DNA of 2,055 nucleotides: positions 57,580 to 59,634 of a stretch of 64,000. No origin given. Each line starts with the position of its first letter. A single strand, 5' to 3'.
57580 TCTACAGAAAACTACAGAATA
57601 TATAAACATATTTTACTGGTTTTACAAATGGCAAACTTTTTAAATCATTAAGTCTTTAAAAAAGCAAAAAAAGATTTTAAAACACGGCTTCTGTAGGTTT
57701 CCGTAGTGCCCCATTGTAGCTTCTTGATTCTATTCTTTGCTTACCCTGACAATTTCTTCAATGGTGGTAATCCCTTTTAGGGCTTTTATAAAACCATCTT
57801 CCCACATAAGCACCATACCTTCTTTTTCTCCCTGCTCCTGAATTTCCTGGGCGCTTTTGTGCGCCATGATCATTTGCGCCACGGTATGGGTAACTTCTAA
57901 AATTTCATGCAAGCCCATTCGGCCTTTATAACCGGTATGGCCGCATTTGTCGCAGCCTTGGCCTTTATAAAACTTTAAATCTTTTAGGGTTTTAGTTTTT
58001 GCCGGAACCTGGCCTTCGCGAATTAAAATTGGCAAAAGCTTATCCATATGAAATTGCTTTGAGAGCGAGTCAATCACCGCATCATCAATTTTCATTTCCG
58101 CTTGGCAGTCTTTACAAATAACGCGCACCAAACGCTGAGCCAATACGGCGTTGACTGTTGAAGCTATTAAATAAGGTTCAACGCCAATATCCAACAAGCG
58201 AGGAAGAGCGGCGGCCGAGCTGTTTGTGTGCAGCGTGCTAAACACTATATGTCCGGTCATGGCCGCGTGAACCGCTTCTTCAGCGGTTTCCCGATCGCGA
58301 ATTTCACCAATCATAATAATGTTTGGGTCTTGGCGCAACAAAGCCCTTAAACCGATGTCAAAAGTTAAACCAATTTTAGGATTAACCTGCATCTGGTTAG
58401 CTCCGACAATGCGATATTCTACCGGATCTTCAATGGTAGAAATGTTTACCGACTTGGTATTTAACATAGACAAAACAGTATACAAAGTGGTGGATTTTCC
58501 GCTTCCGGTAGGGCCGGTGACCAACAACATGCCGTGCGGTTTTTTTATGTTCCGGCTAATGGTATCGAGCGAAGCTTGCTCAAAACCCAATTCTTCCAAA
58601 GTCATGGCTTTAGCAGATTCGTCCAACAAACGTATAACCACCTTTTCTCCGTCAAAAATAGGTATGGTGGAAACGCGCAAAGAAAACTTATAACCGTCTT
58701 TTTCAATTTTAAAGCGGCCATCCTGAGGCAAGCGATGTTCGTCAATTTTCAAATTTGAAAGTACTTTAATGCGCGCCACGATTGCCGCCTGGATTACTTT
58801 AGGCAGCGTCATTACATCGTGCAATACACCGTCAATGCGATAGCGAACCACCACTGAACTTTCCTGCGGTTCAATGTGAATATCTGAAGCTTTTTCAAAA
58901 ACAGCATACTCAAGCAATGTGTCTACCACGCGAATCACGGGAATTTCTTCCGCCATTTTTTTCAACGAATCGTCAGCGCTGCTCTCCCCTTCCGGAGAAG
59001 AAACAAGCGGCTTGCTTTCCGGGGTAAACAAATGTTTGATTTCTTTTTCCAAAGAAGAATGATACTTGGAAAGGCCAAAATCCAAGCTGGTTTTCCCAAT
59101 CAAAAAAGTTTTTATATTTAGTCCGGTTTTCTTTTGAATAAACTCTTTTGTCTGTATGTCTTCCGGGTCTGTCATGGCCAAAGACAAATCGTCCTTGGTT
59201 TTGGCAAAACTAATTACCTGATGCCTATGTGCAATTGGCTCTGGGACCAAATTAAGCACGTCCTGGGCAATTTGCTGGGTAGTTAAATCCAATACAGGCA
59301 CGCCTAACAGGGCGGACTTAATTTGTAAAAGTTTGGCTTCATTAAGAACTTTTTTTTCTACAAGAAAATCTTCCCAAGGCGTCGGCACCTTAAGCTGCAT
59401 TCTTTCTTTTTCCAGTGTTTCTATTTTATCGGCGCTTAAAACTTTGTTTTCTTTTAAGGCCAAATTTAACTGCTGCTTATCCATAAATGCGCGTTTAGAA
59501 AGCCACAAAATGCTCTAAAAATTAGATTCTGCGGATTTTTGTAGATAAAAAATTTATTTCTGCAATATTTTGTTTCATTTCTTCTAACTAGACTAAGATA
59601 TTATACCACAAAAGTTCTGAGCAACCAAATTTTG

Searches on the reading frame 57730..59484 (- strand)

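Call 108: search_protein_families(library=pfam, proteins=[window:57730-59484:-], max_evalue=0.001)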
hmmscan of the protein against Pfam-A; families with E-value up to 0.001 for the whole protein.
window:57730-59484:- (584 aa): 5 families
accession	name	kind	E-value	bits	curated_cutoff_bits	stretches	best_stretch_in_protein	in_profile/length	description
PF00437.27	T2SSE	-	2.6e-129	431.5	24.9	1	178-580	3-370/370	Type II/IV secretion system protein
PF05157.20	MshEN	-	2.2e-11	44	23.1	1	60-135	1-77/90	MshEN domain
PF25199.1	nSTAND_NTPase5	-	0.00047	20.4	34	0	303-348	26-73/145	Novel STAND NTPase 5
PF13555.12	AAA_29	-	0.00049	20.2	27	0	316-340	21-45/61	P-loop containing region of AAA domain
PF13401.12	AAA_22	-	0.00053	20.7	27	0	316-347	4-33/130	AAA domain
